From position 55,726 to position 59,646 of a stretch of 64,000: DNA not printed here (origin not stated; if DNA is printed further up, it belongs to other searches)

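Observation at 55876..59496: GtrA-like flippase module, HprK-like P-loop kinase domain and GT-C glycosyltransferase encoded as a single 1206-aa polypeptide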

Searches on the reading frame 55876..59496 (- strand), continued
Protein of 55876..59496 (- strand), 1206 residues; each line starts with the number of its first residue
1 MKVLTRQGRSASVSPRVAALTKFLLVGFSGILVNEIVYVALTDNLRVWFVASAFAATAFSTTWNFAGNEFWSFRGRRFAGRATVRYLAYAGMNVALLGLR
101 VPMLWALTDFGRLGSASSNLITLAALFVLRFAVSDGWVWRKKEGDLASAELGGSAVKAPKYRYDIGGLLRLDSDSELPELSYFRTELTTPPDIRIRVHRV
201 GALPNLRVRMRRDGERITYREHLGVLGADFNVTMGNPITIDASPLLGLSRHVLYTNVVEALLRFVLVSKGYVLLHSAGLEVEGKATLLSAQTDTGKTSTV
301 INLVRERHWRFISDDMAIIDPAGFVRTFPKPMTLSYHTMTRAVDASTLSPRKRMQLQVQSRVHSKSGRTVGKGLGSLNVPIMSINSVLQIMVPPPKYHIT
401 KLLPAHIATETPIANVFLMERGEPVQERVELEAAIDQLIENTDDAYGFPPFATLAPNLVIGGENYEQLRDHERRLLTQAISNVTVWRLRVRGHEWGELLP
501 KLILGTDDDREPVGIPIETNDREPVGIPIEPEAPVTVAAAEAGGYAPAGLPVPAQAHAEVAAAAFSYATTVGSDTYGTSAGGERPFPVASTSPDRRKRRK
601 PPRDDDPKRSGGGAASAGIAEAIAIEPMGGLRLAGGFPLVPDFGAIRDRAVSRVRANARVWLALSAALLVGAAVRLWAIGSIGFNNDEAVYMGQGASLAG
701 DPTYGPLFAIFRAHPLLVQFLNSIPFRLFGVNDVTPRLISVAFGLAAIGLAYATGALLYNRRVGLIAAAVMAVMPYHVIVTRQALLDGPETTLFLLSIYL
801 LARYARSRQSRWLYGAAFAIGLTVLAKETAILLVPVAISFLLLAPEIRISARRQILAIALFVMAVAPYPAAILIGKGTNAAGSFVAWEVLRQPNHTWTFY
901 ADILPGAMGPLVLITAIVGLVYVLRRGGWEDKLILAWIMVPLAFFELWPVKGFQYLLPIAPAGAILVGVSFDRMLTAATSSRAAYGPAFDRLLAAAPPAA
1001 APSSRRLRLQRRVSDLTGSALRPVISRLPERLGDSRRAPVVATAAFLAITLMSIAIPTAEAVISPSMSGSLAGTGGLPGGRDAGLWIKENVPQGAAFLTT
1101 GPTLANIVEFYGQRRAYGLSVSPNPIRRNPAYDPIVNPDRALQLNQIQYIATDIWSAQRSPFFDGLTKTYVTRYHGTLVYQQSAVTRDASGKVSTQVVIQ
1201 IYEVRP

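Call 7: find_homologous_proteins(query=window:55876-59496:-, max_evalue=0.00001)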
Query window:55876-59496:- (1206 aa): 878 proteins with E <= 0.00001 among 8000 candidates; the best 120 are listed.
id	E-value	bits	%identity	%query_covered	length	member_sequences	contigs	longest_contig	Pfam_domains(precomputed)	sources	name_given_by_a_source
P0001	0.0e+0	2594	97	100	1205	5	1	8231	PF02366.25,PF04138.21,PF13231.13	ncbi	ncbi:MAG: glycosyltransferase family 39 protein [Candidatus Limnocylindrales bacterium]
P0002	0.0e+0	2420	90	100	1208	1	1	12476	PF02366.25,PF04138.21,PF13231.13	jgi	jgi:4-amino-4-deoxy-L-arabinose transferase-like glycosyltransferase/putative flippase GtrA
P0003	0.0e+0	2156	79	100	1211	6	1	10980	PF02366.25,PF04138.21,PF27840.1,PF13231.13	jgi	jgi:4-amino-4-deoxy-L-arabinose transferase-like glycosyltransferase/putative flippase GtrA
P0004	0.0e+0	2152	79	100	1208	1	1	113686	PF02366.25,PF04138.21,PF13231.13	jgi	jgi:4-amino-4-deoxy-L-arabinose transferase-like glycosyltransferase/putative flippase GtrA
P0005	0.0e+0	2144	79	100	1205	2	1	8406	PF02366.25,PF04138.21,PF13231.13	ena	-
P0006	0.0e+0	2136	78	100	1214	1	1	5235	PF02366.25,PF04138.21,PF13231.13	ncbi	ncbi:MAG TPA: glycosyltransferase family 39 protein [Candidatus Limnocylindrales bacterium]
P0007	0.0e+0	2088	78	100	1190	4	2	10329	PF02366.25,PF04138.21,PF13231.13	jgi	jgi:4-amino-4-deoxy-L-arabinose transferase-like glycosyltransferase/putative flippase GtrA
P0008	0.0e+0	1829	69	99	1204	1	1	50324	PF02366.25,PF04138.21,PF13231.13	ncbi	-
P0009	0.0e+0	1813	70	100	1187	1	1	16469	PF02366.25,PF04138.21,PF03901.24,PF13231.13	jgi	jgi:4-amino-4-deoxy-L-arabinose transferase-like glycosyltransferase/putative flippase GtrA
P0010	0.0e+0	1805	70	100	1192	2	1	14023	PF02366.25,PF04138.21,PF03901.24,PF13231.13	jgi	jgi:4-amino-4-deoxy-L-arabinose transferase-like glycosyltransferase/putative flippase GtrA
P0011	0.0e+0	1783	68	100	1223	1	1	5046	PF04138.21,PF03901.24,PF13231.13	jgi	jgi:4-amino-4-deoxy-L-arabinose transferase-like glycosyltransferase/putative flippase GtrA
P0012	0.0e+0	1763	68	100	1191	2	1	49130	PF02366.25,PF04138.21,PF27840.1,PF13231.13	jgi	jgi:putative flippase GtrA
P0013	0.0e+0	1761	67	100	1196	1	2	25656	PF02366.25,PF04138.21,PF27840.1,PF13231.13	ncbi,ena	-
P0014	0.0e+0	1759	67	100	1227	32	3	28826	PF02366.25,PF04138.21,PF13231.13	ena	-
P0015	0.0e+0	1754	68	99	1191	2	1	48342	PF02366.25,PF04138.21,PF27840.1,PF13231.13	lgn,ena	-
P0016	0.0e+0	1748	67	99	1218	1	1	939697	PF02366.25,PF04138.21,PF27840.1,PF13231.13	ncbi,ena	-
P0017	0.0e+0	1746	66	99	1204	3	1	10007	PF02366.25,PF04138.21,PF27840.1,PF13231.13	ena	-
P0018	0.0e+0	1745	67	100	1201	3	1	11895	PF02366.25,PF04138.21,PF27840.1,PF13231.13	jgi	jgi:putative flippase GtrA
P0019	0.0e+0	1742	67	100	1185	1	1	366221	PF02366.25,PF04138.21,PF13231.13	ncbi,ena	-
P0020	0.0e+0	1741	66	100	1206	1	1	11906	PF02366.25,PF04138.21,PF27840.1,PF13231.13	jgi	jgi:4-amino-4-deoxy-L-arabinose transferase-like glycosyltransferase/putative flippase GtrA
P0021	0.0e+0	1734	67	100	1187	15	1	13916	PF02366.25,PF04138.21,PF13231.13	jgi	jgi:4-amino-4-deoxy-L-arabinose transferase-like glycosyltransferase/putative flippase GtrA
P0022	0.0e+0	1733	65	100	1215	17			PF02366.25,PF04138.21,PF27840.1,PF13231.13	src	-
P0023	0.0e+0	1730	66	100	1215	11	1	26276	PF02366.25,PF04138.21,PF27840.1,PF13231.13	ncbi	ncbi:MAG TPA: glycosyltransferase family 39 protein [Candidatus Limnocylindrales bacterium]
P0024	0.0e+0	1728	66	100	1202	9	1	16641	PF02366.25,PF04138.21,PF27840.1,PF13231.13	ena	-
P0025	0.0e+0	1713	65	100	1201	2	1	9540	PF02366.25,PF04138.21,PF27840.1,PF13231.13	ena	-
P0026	0.0e+0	1712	65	99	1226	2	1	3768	PF04138.21,PF13231.13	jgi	jgi:4-amino-4-deoxy-L-arabinose transferase-like glycosyltransferase/putative flippase GtrA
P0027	0.0e+0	1707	67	100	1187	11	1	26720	PF04138.21,PF13231.13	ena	-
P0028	0.0e+0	1702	63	99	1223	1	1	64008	PF02366.25,PF04138.21,PF27840.1,PF13231.13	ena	-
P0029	0.0e+0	1689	66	99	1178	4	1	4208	PF02366.25,PF04138.21,PF13231.13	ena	-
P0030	0.0e+0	1685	65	100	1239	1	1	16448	PF04138.21,PF03901.24,PF13231.13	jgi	jgi:4-amino-4-deoxy-L-arabinose transferase-like glycosyltransferase/putative flippase GtrA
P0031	0.0e+0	1682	67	99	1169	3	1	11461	PF04138.21,PF13231.13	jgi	jgi:4-amino-4-deoxy-L-arabinose transferase-like glycosyltransferase/putative flippase GtrA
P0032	0.0e+0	1679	65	99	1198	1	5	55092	PF02366.25,PF04138.21,PF13231.13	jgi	jgi:putative flippase GtrA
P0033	0.0e+0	1670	69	46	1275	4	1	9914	PF02366.25,PF04138.21,PF13231.13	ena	-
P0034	0.0e+0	1666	65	100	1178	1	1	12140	PF04138.21,PF13231.13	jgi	jgi:4-amino-4-deoxy-L-arabinose transferase-like glycosyltransferase/putative flippase GtrA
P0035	0.0e+0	1650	64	100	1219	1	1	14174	PF04138.21,PF13231.13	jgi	jgi:putative flippase GtrA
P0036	0.0e+0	1635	66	49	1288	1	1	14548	PF04138.21,PF13231.13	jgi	jgi:putative flippase GtrA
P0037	0.0e+0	1626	64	99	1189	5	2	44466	PF02366.25,PF04138.21,PF13231.13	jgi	jgi:4-amino-4-deoxy-L-arabinose transferase-like glycosyltransferase/putative flippase GtrA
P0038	0.0e+0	1619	63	100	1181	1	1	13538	PF02366.25,PF04138.21,PF03901.24,PF27840.1,PF13231.13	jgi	jgi:putative flippase GtrA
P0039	0.0e+0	1579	60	99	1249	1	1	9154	PF04138.21,PF13231.13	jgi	jgi:putative flippase GtrA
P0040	0.0e+0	1565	61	100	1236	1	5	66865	PF04138.21,PF13231.13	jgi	jgi:putative flippase GtrA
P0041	2.4e-230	786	38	79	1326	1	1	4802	PF02366.25,PF04138.21,PF00535.33,PF27840.1,PF13231.13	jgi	jgi:4-amino-4-deoxy-L-arabinose transferase-like glycosyltransferase/putative flippase GtrA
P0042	1.6e-228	780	42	44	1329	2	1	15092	PF13641.13,PF02366.25,PF04138.21,PF00535.33,PF27840.1,PF13231.13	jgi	jgi:dolichol-phosphate mannosyltransferase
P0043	2.5e-227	776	42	44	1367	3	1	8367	PF13641.13,PF02366.25,PF04138.21,PF00535.33,PF27840.1,PF13231.13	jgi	-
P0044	1.7e-224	767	38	99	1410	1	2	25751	PF13641.13,PF02366.25,PF04138.21,PF00535.33,PF27840.1,PF13231.13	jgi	jgi:dolichol-phosphate mannosyltransferase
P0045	1.1e-223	764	37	99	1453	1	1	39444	PF13641.13,PF02366.25,PF04138.21,PF00535.33,PF27840.1,PF13231.13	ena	-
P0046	2.0e-223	763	38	99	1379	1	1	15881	PF13641.13,PF02366.25,PF04138.21,PF00535.33,PF13231.13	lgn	-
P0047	1.3e-222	760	40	44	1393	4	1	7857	PF13641.13,PF02366.25,PF04138.21,PF00535.33,PF27840.1,PF13231.13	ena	-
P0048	1.3e-220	754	41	44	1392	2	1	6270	PF13641.13,PF02366.25,PF04138.21,PF00535.33,PF27840.1,PF13231.13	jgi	-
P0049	7.9e-220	751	46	24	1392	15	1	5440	PF13641.13,PF02366.25,PF04138.21,PF00535.33,PF27840.1,PF13231.13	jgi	jgi:dolichol-phosphate mannosyltransferase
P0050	3.4e-217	742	37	99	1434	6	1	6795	PF13641.13,PF02366.25,PF04138.21,PF00535.33,PF27840.1,PF13231.13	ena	-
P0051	2.4e-215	736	38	46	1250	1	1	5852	PF02366.25,PF04138.21,PF13231.13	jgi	jgi:putative flippase GtrA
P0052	1.0e-213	731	37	100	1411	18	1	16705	PF13641.13,PF04138.21,PF00535.33,PF27840.1,PF13231.13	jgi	jgi:dolichol-phosphate mannosyltransferase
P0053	7.7e-213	728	42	42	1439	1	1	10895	PF13641.13,PF02366.25,PF04138.21,PF00535.33,PF27840.1,PF13231.13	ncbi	-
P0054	8.5e-213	728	37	81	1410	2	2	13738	PF13641.13,PF02366.25,PF04138.21,PF00535.33,PF27840.1,PF13231.13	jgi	jgi:4-amino-4-deoxy-L-arabinose transferase-like glycosyltransferase/glycosyltransferase involved in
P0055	1.2e-212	727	38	100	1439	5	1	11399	PF13641.13,PF02366.25,PF04138.21,PF00535.33,PF27840.1,PF13231.13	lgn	-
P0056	2.2e-212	726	38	99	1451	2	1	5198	PF13641.13,PF02366.25,PF04138.21,PF00535.33,PF27840.1,PF13231.13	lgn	-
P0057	4.9e-212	725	42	41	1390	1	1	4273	PF13641.13,PF02366.25,PF04138.21,PF00535.33,PF27840.1,PF13231.13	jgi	jgi:dolichol-phosphate mannosyltransferase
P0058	3.1e-211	723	40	45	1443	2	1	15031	PF13641.13,PF02366.25,PF04138.21,PF00535.33,PF27840.1,PF13231.13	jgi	jgi:dolichol-phosphate mannosyltransferase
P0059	6.0e-211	722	39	45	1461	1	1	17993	PF13641.13,PF02366.25,PF04138.21,PF00535.33,PF13231.13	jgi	jgi:glycosyltransferase involved in cell wall biosynthesis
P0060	2.1e-210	720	38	40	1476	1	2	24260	PF13641.13,PF02366.25,PF04138.21,PF00535.33,PF13231.13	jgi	jgi:dolichol-phosphate mannosyltransferase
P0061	8.8e-209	715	38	100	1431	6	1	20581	PF13641.13,PF02366.25,PF04138.21,PF00535.33,PF27840.1,PF13231.13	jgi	jgi:glycosyltransferase involved in cell wall biosynthesis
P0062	1.2e-206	707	40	45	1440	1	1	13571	PF13641.13,PF02366.25,PF04138.21,PF00535.33,PF27840.1,PF13231.13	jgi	jgi:dolichol-phosphate mannosyltransferase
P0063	2.1e-204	700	41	41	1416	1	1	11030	PF13641.13,PF04138.21,PF00535.33,PF27840.1,PF13231.13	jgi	jgi:dolichol-phosphate mannosyltransferase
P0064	3.4e-204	699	37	99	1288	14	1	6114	PF04138.21,PF27840.1,PF13231.13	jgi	jgi:4-amino-4-deoxy-L-arabinose transferase-like glycosyltransferase/putative flippase GtrA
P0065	4.5e-204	699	38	80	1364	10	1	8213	PF13641.13,PF02366.25,PF04138.21,PF00535.33,PF27840.1,PF13231.13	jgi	-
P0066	8.7e-204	698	36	98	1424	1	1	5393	PF13641.13,PF04138.21,PF00535.33,PF27840.1,PF13231.13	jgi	jgi:dolichol-phosphate mannosyltransferase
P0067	1.0e-203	698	41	41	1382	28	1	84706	PF04138.21,PF00535.33,PF27840.1,PF13231.13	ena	-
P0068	8.8e-203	695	41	41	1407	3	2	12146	PF02366.25,PF04138.21,PF00535.33,PF27840.1,PF13231.13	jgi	jgi:dolichol-phosphate mannosyltransferase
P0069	6.5e-200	685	36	98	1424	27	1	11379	PF13641.13,PF04138.21,PF00535.33,PF27840.1,PF13231.13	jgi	-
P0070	1.1e-199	684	36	98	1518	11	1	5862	PF13641.13,PF02366.25,PF04138.21,PF00535.33,PF13231.13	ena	-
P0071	1.4e-199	684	40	45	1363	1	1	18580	PF13641.13,PF04138.21,PF00535.33,PF27840.1,PF13231.13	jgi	jgi:dolichol-phosphate mannosyltransferase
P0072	1.9e-199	684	37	45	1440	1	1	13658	PF13641.13,PF02366.25,PF04138.21,PF00535.33,PF27840.1,PF13231.13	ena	-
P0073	6.9e-199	682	36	98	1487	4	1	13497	PF13641.13,PF04138.21,PF00535.33,PF13231.13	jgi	jgi:dolichol-phosphate mannosyltransferase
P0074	4.8e-186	639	40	47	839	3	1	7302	PF02366.25,PF27840.1,PF13231.13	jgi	-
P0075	1.2e-179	618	39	40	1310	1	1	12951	PF13641.13,PF02366.25,PF04138.21,PF00535.33,PF27840.1,PF13231.13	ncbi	-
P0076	4.6e-166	573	38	41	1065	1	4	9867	PF02366.25,PF04138.21,PF27840.1,PF13231.13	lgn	-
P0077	4.5e-161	557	38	73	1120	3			PF13641.13,PF02366.25,PF04138.21,PF00535.33,PF27840.1,PF13231.13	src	-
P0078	6.5e-155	536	38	40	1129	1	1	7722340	PF02366.25,PF04138.21,PF13231.13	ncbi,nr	ncbi:glycosyltransferase family 39 protein [Streptomyces diastatochromogenes]|nr:glycosyltransferase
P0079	2.1e-133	465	38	42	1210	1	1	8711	PF02366.25,PF04138.21,PF27840.1,PF13231.13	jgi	jgi:putative flippase GtrA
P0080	1.4e-132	462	40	40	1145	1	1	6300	PF02366.25,PF04138.21,PF13231.13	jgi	jgi:putative flippase GtrA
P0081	5.1e-132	460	38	44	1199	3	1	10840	PF02366.25,PF04138.21,PF27840.1,PF13231.13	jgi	jgi:putative flippase GtrA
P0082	4.1e-130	454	41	40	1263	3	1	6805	PF02366.25,PF04138.21,PF27840.1,PF13231.13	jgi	jgi:putative flippase GtrA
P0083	8.7e-126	440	46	41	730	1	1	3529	PF04138.21,PF00535.33,PF27840.1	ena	-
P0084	8.3e-124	433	45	40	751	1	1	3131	PF13641.13,PF04138.21,PF00535.33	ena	-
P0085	1.7e-121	425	43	42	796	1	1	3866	PF13641.13,PF04138.21,PF00535.33,PF27840.1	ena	-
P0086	1.2e-114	403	44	41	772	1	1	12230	PF13641.13,PF04138.21,PF00535.33,PF27840.1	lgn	-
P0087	8.6e-113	397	44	41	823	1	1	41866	PF04138.21,PF00535.33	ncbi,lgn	ncbi:MAG: glycosyltransferase [Frankiaceae bacterium]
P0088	1.2e-111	393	42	42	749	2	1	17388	PF04138.21,PF00535.33,PF27840.1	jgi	jgi:putative flippase GtrA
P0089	1.3e-111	393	39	46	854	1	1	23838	PF13641.13,PF04138.21,PF00535.33,PF27840.1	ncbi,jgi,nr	ncbi:MAG TPA: glycosyltransferase [Jatrophihabitans sp.]|jgi:putative flippase GtrA|nr:glycosyltrans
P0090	2.5e-111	392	44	40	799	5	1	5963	PF13641.13,PF04138.21,PF00535.33,PF27840.1,PF12804.14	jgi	jgi:glycosyltransferase involved in cell wall biosynthesis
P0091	3.4e-111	391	42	40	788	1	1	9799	PF04138.21,PF00535.33,PF27840.1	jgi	jgi:putative flippase GtrA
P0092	3.7e-111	391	44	43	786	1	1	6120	PF13641.13,PF04138.21,PF00535.33,PF27840.1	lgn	-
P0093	5.1e-111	391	45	40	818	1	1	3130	PF13641.13,PF04138.21,PF00535.33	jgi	jgi:putative flippase GtrA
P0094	1.1e-110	390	44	41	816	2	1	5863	PF13641.13,PF04138.21,PF00535.33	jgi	jgi:glycosyltransferase involved in cell wall biosynthesis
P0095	2.7e-110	388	40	46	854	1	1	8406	PF13641.13,PF04138.21,PF00535.33,PF27840.1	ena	-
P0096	7.7e-110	387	43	40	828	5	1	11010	PF13641.13,PF04138.21,PF00535.33,PF27840.1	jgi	jgi:dolichol-phosphate mannosyltransferase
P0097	8.6e-110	387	41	42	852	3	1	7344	PF13641.13,PF04138.21,PF00535.33,PF27840.1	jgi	jgi:dolichol-phosphate mannosyltransferase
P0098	1.8e-109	386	41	43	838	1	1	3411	PF13641.13,PF04138.21,PF00535.33,PF27840.1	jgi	jgi:dolichol-phosphate mannosyltransferase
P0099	2.9e-109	385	40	40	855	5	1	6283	PF13641.13,PF04138.21,PF00535.33,PF27840.1,PF12804.14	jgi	jgi:dolichol-phosphate mannosyltransferase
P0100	3.7e-109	385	39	46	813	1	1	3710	PF13641.13,PF04138.21,PF00535.33,PF27840.1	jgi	-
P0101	3.7e-109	385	39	44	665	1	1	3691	PF04138.21,PF27840.1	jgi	jgi:dolichol-phosphate mannosyltransferase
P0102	3.7e-109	385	40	41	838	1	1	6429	PF13641.13,PF04138.21,PF00535.33,PF27840.1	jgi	jgi:dolichol-phosphate mannosyltransferase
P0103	4.5e-109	384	46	33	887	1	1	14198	PF04138.21,PF00535.33,PF27840.1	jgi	jgi:dolichol-phosphate mannosyltransferase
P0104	4.6e-109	384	42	40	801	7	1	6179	PF13641.13,PF04138.21,PF00535.33,PF27840.1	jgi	jgi:dolichol-phosphate mannosyltransferase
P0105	4.8e-109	384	44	41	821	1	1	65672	PF04138.21,PF00535.33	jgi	jgi:dolichol-phosphate mannosyltransferase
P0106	5.6e-109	384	42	41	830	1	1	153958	PF13641.13,PF04138.21,PF00535.33,PF27840.1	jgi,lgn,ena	-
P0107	5.9e-109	384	42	41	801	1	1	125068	PF13641.13,PF04138.21,PF00535.33,PF27840.1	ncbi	ncbi:MAG: glycosyltransferase [Jatrophihabitantaceae bacterium]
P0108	6.2e-109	384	40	41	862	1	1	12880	PF13641.13,PF04138.21,PF00535.33,PF27840.1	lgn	-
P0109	6.6e-109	384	42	41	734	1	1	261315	PF04138.21,PF27840.1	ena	-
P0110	8.3e-109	383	43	42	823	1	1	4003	PF13641.13,PF04138.21,PF00535.33,PF12804.14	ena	-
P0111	8.6e-109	383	41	42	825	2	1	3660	PF13641.13,PF04138.21,PF00535.33,PF27840.1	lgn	-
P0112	1.2e-108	383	40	41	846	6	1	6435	PF13641.13,PF04138.21,PF00535.33,PF27840.1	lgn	-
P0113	1.4e-108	383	42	41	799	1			PF04138.21,PF00535.33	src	-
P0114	1.9e-108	382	42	40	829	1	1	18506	PF13641.13,PF04138.21,PF00535.33,PF27840.1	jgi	jgi:glycosyltransferase involved in cell wall biosynthesis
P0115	2.0e-108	382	41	42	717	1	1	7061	PF04138.21,PF00535.33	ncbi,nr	ncbi:MAG TPA: GtrA family protein, partial [Jatrophihabitans sp.]|nr:GtrA family protein [Jatrophiha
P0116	2.6e-108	382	39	46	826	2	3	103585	PF13641.13,PF04138.21,PF00535.33,PF27840.1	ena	-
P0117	2.7e-108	382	42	40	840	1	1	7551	PF04138.21,PF00535.33,PF27840.1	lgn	-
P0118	2.9e-108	382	40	42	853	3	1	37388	PF13641.13,PF04138.21,PF00535.33,PF27840.1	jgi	jgi:dolichol-phosphate mannosyltransferase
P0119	3.4e-108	381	38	46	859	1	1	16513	PF13641.13,PF04138.21,PF00535.33,PF27840.1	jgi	jgi:dolichol-phosphate mannosyltransferase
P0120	3.4e-108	381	41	40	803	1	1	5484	PF13641.13,PF04138.21,PF00535.33,PF27840.1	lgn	-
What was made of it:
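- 55876..59496 (-): Intact 1206-aa ORF: GtrA domain, PEPCK/HprK-fold P-loop domain, linker, GT-C. 97% identical over 100% coverage to P0001, and 40 clusters at 60% identity or more share the layout (call 7).
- Checked: Full-length homologues of about 1170-1290 aa (most 1185-1227) cover 99-100% of the 1206-aa product, which supports the ATG at 59496 (call 7). It is 97% identical over 100% of its length to an independent MAG protein, P0001 (call 7).
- Tried and rejected: Rejected (call 7).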
